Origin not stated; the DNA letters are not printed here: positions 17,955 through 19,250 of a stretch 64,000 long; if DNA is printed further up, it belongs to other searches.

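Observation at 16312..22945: Polyprenyl-phosphate-sugar module with a DPPR-like UbiA enzyme and two GT-C transferases but no epimerase pair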

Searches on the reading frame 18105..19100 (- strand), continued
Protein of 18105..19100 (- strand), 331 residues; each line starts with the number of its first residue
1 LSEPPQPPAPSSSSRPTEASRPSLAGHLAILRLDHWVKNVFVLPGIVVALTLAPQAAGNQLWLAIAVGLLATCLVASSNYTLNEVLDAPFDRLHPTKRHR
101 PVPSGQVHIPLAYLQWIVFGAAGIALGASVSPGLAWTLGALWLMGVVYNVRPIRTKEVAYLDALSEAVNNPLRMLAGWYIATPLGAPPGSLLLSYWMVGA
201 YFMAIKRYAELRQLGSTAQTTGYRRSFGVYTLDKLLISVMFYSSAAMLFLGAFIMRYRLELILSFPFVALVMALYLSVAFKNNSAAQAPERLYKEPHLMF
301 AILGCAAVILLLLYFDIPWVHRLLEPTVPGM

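Call 36: search_protein_families(library=pfam, proteins=[L053:9167-9931:+, L083:9024-9950:+, L006:5088-5930:+, L018:7904-9262:+, L063:9311-9910:+, L015:2210-3256:-, L037:12655-13311:+, L009:11006-12289:+, L030:16274-16987:-, L084:3238-3999:-], max_evalue=0.001)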
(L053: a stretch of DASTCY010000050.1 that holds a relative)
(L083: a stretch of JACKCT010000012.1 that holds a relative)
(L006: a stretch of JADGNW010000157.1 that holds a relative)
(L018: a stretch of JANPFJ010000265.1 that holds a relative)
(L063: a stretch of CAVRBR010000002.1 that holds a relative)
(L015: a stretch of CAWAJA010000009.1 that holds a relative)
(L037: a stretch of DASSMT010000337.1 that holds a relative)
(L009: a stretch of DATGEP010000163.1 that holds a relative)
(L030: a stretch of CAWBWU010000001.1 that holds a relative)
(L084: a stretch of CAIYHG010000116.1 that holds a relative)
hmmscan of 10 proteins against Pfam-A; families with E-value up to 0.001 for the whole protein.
L053:9167-9931:+ (254 aa): 4 families
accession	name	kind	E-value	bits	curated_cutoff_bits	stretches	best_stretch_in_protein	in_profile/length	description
PF00702.32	Hydrolase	-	2e-18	67.9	26.4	1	39-231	2-191/191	haloacid dehalogenase-like hydrolase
PF13419.12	HAD_2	-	1.7e-16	61.3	23.8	1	41-234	1-175/178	Haloacid dehalogenase-like hydrolase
PF13242.12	Hydrolase_like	-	3.7e-07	30.4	22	1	193-234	4-45/75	HAD-hyrolase-like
PF12710.13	HAD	-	0.0001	23.2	27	1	42-220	2-182/189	haloacid dehalogenase-like hydrolase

L083:9024-9950:+ (308 aa): 6 families
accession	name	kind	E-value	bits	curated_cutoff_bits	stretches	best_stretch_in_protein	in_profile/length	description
PF13489.12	Methyltransf_23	-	3.7e-21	76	27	1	93-247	8-162/164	Methyltransferase domain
PF08242.18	Methyltransf_12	-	6.6e-13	49.7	30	1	112-200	1-98/98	Methyltransferase domain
PF08241.18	Methyltransf_11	-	4.9e-12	46.8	21.2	1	112-202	1-95/95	Methyltransferase domain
PF13649.12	Methyltransf_25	-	1.1e-08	36.1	27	1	112-198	2-97/97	Methyltransferase domain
PF13847.12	Methyltransf_31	-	5e-07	30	27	1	109-207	5-114/145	Methyltransferase domain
PF08003.17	Methyltransf_9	-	0.00084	18.8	23.8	0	109-204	117-219/315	Protein of unknown function (DUF1698)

L006:5088-5930:+ (280 aa): 3 families
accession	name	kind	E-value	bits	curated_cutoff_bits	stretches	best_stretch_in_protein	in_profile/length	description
PF00535.33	Glycos_transf_2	-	8e-26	91.4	23.3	1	29-190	1-166/168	Glycosyl transferase family 2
PF13641.12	Glyco_tranf_2_3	-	1.5e-07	32.1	27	1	26-150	1-128/230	Glycosyltransferase like family 2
PF10111.15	Glyco_tranf_2_2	-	1.8e-06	28.1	27.3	1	53-136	24-108/276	Glycosyltransferase like family 2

L018:7904-9262:+ (452 aa): 1 family
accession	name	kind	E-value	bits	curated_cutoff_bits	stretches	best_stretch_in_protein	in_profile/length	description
PF13231.12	PMT_2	-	2.1e-15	57.7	26.1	1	106-258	2-153/160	Dolichyl-phosphate-mannose-protein mannosyltransferase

L063:9311-9910:+ (199 aa): 2 families
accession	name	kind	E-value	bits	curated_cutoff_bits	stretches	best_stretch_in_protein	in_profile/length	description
PF12710.13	HAD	-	2.9e-10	41.3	27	1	72-144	94-186/189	haloacid dehalogenase-like hydrolase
PF00702.32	Hydrolase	-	0.00082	20.3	26.4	0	80-142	115-183/191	haloacid dehalogenase-like hydrolase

L015:2210-3256:- (348 aa): 6 families
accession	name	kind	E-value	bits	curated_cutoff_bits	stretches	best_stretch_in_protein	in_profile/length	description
PF16363.11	GDP_Man_Dehyd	-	4.8e-60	204.2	27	1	30-337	1-330/332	GDP-mannose 4,6 dehydratase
PF01370.27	Epimerase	-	2.2e-52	178.3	20.9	1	29-270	1-240/240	NAD dependent epimerase/dehydratase family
PF02719.21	Polysacc_synt_2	-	2.6e-20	73.3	20.2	2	29-145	1-128/293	Polysaccharide biosynthesis protein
PF07993.18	NAD_binding_4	-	1.3e-13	51.1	20.1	1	90-214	83-216/258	Male sterility protein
PF04321.23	RmlD_sub_bind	-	2.1e-12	47.2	27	1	27-293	1-237/287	RmlD substrate binding domain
PF01073.25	3Beta_HSD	-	2.1e-10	40.5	22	1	30-185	1-156/280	3-beta hydroxysteroid dehydrogenase/isomerase family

L037:12655-13311:+ (218 aa): 2 families
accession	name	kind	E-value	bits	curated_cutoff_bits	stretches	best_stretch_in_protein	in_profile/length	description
PF00132.30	Hexapep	-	5.5e-12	45.3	27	1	160-194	2-36/36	Bacterial transferase hexapeptide (six repeats)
PF14602.12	Hexapep_2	-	0.00025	21.1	27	0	159-194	1-34/34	Hexapeptide repeat of succinyl-transferase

L009:11006-12289:+ (427 aa): 5 families
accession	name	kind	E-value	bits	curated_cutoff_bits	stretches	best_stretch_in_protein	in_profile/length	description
PF13692.12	Glyco_trans_1_4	-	1e-26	94.3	27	1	228-364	2-142/142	Glycosyl transferases group 1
PF13439.12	Glyco_transf_4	-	3.7e-14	53.6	28.5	1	24-216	4-169/170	Glycosyltransferase Family 4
PF13579.12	Glyco_trans_4_4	-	1.3e-12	48.7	29.7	1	23-212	2-158/158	Glycosyl transferase 4-like domain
PF00534.26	Glycos_transf_1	-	1.3e-10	41.5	26.4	1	219-376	6-170/172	Glycosyl transferases group 1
PF13524.12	Glyco_trans_1_2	-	2.4e-09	37.7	25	1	255-393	7-143/144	Glycosyl transferase-like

L030:16274-16987:- (237 aa): 4 families
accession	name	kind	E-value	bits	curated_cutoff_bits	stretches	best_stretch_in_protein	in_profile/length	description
PF00005.33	ABC_tran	-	9.1e-27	94.8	25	1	23-161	2-137/137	ABC transporter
PF13304.12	AAA_21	-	7.5e-12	46.4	27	2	150-190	258-298/304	AAA domain, putative AbiEii toxin, Type IV TA system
PF13476.12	AAA_23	-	0.00017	22.7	27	1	16-52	7-39/201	AAA domain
PF13175.12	AAA_15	-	0.00056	20.1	32.1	0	35-78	26-55/374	AAA ATPase domain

L084:3238-3999:- (253 aa): 4 families
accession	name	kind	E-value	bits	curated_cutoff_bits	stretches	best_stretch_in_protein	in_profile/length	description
PF13561.12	adh_short_C2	-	3e-49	168.2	27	1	17-251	1-236/236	Enoyl-(Acyl carrier protein) reductase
PF00106.31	adh_short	-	4.7e-42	144.1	26.6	1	12-200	2-192/195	short chain dehydrogenase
PF08659.16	KR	-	3.8e-15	56.7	22.6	1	12-169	2-161/180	KR domain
PF23441.1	SDR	-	0.00062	19.7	27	0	138-249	144-254/258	SDR-like rossmann domain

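Call 74: search_dna_similar(query=window:18105-19100:-, collection=phages, mode=protein, max_evalue=0.001, max_rows=10)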
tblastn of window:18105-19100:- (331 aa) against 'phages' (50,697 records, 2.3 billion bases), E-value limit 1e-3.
Records with a match: 1; places in all: 1; records where one place covers at least 80% of the query: 0.
Best place of each record, by identity: <60% 1.
By first word of the organism name: Bacteriophage 1.
By host as written in the record: - 1.
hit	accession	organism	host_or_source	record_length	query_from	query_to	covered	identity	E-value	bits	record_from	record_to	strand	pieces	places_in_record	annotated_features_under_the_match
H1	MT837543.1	Bacteriophage sp.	human fecal samples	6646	28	177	45%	25.7%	1e-5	53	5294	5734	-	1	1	record has no annotation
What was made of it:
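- Tried and rejected: Phage collection searched for a comparable system: one weak hit only (call 74).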

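Call 75: search_dna_similar(query=window:18105-19100:-, collection=plasmids, mode=protein, max_evalue=0.00001, max_rows=25)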
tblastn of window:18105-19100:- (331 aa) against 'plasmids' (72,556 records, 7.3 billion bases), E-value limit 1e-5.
Records with a match: 50; places in all: 50; records where one place covers at least 80% of the query: 27.
Best place of each record, by identity: <60% 50.
By first word of the organism name: Rhizobium 18; Sinorhizobium 3; Mesorhizobium 3; Ruegeria 2; Natronococcus 2; Lactococcus 2; Rhodovulum 2; Subdoligranulum 1; Rhodobacter 1; Sphingobium 1; and 15 more.
By predicted mobility (MOB-suite, as given by PLSDB): non-mobilizable 27; conjugative 16; mobilizable 7.
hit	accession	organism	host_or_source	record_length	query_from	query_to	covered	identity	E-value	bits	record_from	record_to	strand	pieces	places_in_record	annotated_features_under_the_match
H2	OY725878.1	Subdoligranulum variabile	-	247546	24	331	93%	42.1%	1e-72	251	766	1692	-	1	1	record has no annotation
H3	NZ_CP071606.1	Rhizobium binae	lentil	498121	24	325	91%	37.9%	1e-52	193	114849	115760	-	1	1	UbiA prenyltransferase family protein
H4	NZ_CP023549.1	Rhodobacter sp. CZR27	cell culture,paddy soil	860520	24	318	89%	38.7%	6e-46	174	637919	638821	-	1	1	UbiA family prenyltransferase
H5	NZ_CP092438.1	Rhizobium sp. K102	Phaseolus vulgaris,Cell culture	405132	24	325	91%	37.7%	7e-53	194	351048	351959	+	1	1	UbiA prenyltransferase family protein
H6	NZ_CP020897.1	Rhizobium phaseoli Brasil 5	Phaseolus vulgaris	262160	24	325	91%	37.6%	4e-51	189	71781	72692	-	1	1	UbiA prenyltransferase family protein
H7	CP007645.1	Rhizobium etli bv. phaseoli str. IE4803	Phaseolus vulgaris,whole organism,nodule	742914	24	325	91%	37.4%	9e-53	193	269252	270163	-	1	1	UbiA prenyltransferase family protein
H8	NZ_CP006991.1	Rhizobium etli bv. mimosae str. IE4771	Phaseolus vulgaris,whole organism,nodule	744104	24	325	91%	37.4%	9e-53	193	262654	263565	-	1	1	UbiA prenyltransferase family protein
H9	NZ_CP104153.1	Rhizobium sophoriradicis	Phaseolus vulgaris,cell culture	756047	24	325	91%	37.4%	9e-53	193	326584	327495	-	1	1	UbiA prenyltransferase family protein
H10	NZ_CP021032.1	Rhizobium sp. NXC14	Phaseolus vulgaris,cell culture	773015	25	325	91%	37.4%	3e-52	192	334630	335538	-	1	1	UbiA prenyltransferase family protein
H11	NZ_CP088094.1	Rhizobium laguerreae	cell culture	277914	24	325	91%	37.0%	2e-49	184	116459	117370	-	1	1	UbiA family prenyltransferase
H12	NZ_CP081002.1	Sphingobium sp. V4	cell culture,soil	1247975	26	328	92%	36.7%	3e-47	177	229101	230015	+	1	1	record has no annotation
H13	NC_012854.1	Rhizobium leguminosarum bv. trifolii WSM1325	-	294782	24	325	91%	36.7%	1e-47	179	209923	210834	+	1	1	UbiA family prenyltransferase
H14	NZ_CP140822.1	Rhizobium johnstonii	Trifolium pratense,whole organism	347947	24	325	91%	36.7%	1e-47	178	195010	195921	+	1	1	UbiA prenyltransferase family protein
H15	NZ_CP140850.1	Rhizobium johnstonii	Trifolium pratense,whole organism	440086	24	325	91%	36.7%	1e-47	178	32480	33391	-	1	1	UbiA prenyltransferase family protein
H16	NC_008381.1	Rhizobium johnstonii 3841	-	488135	24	325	91%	36.7%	1e-47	178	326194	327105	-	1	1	UbiA prenyltransferase family protein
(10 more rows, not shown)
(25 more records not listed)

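Call 76: get_annotated_region(hit=H16, flank=7000)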
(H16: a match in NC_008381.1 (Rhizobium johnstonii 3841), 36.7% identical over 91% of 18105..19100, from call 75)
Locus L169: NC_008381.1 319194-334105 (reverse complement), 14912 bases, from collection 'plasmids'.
description: Rhizobium johnstonii 3841 plasmid pRL10, complete sequence
organism: Rhizobium johnstonii 3841 (NCBI taxid 216596)
taxonomy: Bacteria; Pseudomonadota; Alphaproteobacteria; Hyphomicrobiales; Rhizobiaceae; Rhizobium; Rhizobium johnstonii; Rhizobium johnstonii 3841
host: -; source: -; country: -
typing (MOB-suite, as given by PLSDB): conjugative; replicon rep_cluster_841; relaxase MOBQ; mating-pair formation MPF_T
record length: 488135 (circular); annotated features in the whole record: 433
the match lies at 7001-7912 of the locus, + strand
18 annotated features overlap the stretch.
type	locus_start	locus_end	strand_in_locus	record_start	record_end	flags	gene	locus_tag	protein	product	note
CDS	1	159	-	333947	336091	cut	-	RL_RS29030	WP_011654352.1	TonB-dependent siderophore receptor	GO:0015891 - siderophore transport [Evidence IEA]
CDS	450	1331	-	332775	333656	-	-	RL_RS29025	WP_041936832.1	alpha/beta hydrolase-fold protein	-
CDS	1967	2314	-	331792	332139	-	-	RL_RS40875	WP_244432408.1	hypothetical protein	-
CDS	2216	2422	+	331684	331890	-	-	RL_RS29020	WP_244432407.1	type II toxin-antitoxin system ParD family antitoxin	-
CDS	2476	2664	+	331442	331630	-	-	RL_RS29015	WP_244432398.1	type II toxin-antitoxin system RelE/ParE family toxin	-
CDS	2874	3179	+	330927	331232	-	-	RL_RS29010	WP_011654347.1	alkylphosphonate utilization protein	-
CDS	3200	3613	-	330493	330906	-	-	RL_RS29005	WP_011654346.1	hypothetical protein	-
CDS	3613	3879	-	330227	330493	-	-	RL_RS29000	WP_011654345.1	type II toxin-antitoxin system prevent-host-death family antitoxin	GO:0008219 - cell death [Evidence IEA]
CDS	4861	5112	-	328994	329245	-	-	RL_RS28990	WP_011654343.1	hypothetical protein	-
CDS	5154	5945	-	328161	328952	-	-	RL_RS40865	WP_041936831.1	hypothetical protein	-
CDS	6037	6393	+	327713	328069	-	-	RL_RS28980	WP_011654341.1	hypothetical protein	-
CDS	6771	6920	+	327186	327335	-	-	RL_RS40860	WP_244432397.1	hypothetical protein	-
CDS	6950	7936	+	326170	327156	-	-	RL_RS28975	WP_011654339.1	UbiA prenyltransferase family protein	-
CDS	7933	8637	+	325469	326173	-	-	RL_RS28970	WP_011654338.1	HAD family hydrolase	-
CDS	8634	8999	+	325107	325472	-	-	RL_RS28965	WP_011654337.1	GtrA family protein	-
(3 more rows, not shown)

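Call 100: search_protein_families(library=pfam, proteins=[L031:12103-13629:-, L055:11006-12640:+, L013:10964-12178:+, L009:4942-6609:+, L057:6177-7451:+, L059:4107-5348:-, L013:4374-5969:+, L066:11051-12541:-, L031:5069-6046:+, L045:8299-8946:+], max_evalue=0.001)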
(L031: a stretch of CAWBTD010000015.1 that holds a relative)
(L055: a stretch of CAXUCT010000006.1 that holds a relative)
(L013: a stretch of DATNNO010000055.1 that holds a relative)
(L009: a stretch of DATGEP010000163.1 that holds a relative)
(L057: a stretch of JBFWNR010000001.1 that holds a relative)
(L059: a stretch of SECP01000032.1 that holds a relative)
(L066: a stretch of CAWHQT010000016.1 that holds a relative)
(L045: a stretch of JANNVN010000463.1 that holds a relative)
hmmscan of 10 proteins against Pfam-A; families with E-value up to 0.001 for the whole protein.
L031:12103-13629:- (508 aa): 2 families
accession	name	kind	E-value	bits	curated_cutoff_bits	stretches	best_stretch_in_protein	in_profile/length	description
PF13231.12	PMT_2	-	3.1e-09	37.7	26.1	1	96-249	2-155/160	Dolichyl-phosphate-mannose-protein mannosyltransferase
PF02366.24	PMT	-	1.2e-05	25.5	22.7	1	111-210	76-177/245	Dolichyl-phosphate-mannose-protein mannosyltransferase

L055:11006-12640:+ (544 aa): 0 families

L013:10964-12178:+ (404 aa): 2 families
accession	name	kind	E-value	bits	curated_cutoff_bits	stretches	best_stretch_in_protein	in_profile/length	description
PF16822.11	ALGX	-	1.3e-11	45.2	26.5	1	288-400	22-128/268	SGNH hydrolase-like domain, acetyltransferase AlgX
PF19040.6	SGNH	-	0.00044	20.5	27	0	350-396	192-244/248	SGNH domain (fused to AT3 domains)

L009:4942-6609:+ (555 aa): 2 families
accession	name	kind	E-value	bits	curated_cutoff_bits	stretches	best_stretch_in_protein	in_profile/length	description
PF13440.11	Polysacc_synt_3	-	1.7e-16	60.7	23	1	94-372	5-279/293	Polysaccharide biosynthesis protein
PF01943.22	Polysacc_synt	-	1.7e-14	54.4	28.2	1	67-335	2-272/274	Polysaccharide biosynthesis protein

L057:6177-7451:+ (424 aa): 4 families
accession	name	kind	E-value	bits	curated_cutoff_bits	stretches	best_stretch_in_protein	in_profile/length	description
PF13692.12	Glyco_trans_1_4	-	7.8e-29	101.2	27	1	244-385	2-141/142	Glycosyl transferases group 1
PF00534.26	Glycos_transf_1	-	4.9e-27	95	26.4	1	242-395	14-167/172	Glycosyl transferases group 1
PF13439.12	Glyco_transf_4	-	3.3e-19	70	28.5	1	72-226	1-166/170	Glycosyltransferase Family 4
PF13579.12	Glyco_trans_4_4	-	6e-13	49.9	29.7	1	73-224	1-157/158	Glycosyl transferase 4-like domain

L059:4107-5348:- (413 aa): 2 families
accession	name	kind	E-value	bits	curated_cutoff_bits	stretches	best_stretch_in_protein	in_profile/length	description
PF14870.12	PSII_BNR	-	5.7e-05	22.9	27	1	208-359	21-165/303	Photosynthesis system II assembly factor YCF48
PF15902.12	Sortilin-Vps10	-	0.00016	21.1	33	0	231-285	3-59/446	Sortilin, neurotensin receptor 3,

L013:4374-5969:+ (531 aa): 11 families
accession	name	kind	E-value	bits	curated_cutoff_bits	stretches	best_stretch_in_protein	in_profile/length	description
PF01593.30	Amino_oxidase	-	1.2e-15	58.2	19.8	1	25-386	2-364/443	Flavin containing amine oxidoreductase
PF13450.12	NAD_binding_8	-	1.6e-13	51.1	21.9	1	19-82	1-66/68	NAD(P)-binding Rossmann-like domain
PF01946.23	Thi4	-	1.6e-06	28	26.2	1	12-51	15-55/235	Thi4 family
PF01266.30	DAO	-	6.7e-06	26.3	27.9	1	17-52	2-38/353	FAD dependent oxidoreductase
PF07992.20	Pyr_redox_2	-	2.4e-05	24.3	26.1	1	16-49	2-35/291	Pyridine nucleotide-disulphide oxidoreductase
PF00890.30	FAD_binding_2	-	2.9e-05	23.9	20.4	1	17-51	2-36/414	FAD binding domain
PF03486.20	HI0933_like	-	5e-05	23.3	50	1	16-50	2-36/244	HI0933-like protein Rossmann domain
PF13738.12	Pyr_redox_3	-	6e-05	22.9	30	1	19-50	2-34/305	Pyridine nucleotide-disulphide oxidoreductase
PF01494.25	FAD_binding_3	-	7.3e-05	22.6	22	1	16-48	3-35/349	FAD binding domain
PF12831.13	FAD_oxidored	-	8.8e-05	22.4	27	0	17-52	2-37/416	FAD dependent oxidoreductase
PF03275.19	GLF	-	0.00036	20.8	26.3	0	160-201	2-39/203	UDP-galactopyranose mutase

L066:11051-12541:- (496 aa): 3 families
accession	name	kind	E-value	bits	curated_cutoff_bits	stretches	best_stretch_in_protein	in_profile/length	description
PF15902.12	Sortilin-Vps10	-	4.5e-08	32.8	33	1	189-306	3-114/446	Sortilin, neurotensin receptor 3,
PF02012.26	BNR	-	0.00013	21.8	27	0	294-302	3-11/12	BNR/Asp-box repeat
PF13088.12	BNR_2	-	0.00021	21.2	31.4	0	190-323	85-220/277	BNR repeat-like domain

L031:5069-6046:+ (325 aa): 4 families
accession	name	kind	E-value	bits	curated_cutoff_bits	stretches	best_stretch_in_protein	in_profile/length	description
PF22725.1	GFO_IDH_MocA_C3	-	1.4e-26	93.4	27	1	128-248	1-123/124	GFO/IDH/MocA C-terminal domain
PF01408.29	GFO_IDH_MocA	-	3.3e-19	70.2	24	1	7-120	2-120/120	Oxidoreductase family, NAD-binding Rossmann fold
PF02894.22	GFO_IDH_MocA_C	-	9.8e-15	55.4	22.9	1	132-324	1-208/218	Oxidoreductase family, C-terminal alpha/beta domain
PF03447.22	NAD_binding_3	-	0.00091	20.4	24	0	12-117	1-114/116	Homoserine dehydrogenase, NAD binding domain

L045:8299-8946:+ (215 aa): 0 families
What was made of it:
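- Tried and rejected: Pfam scan of recurrent neighbour clusters for a DprE1-type oxidase: none (call 100).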
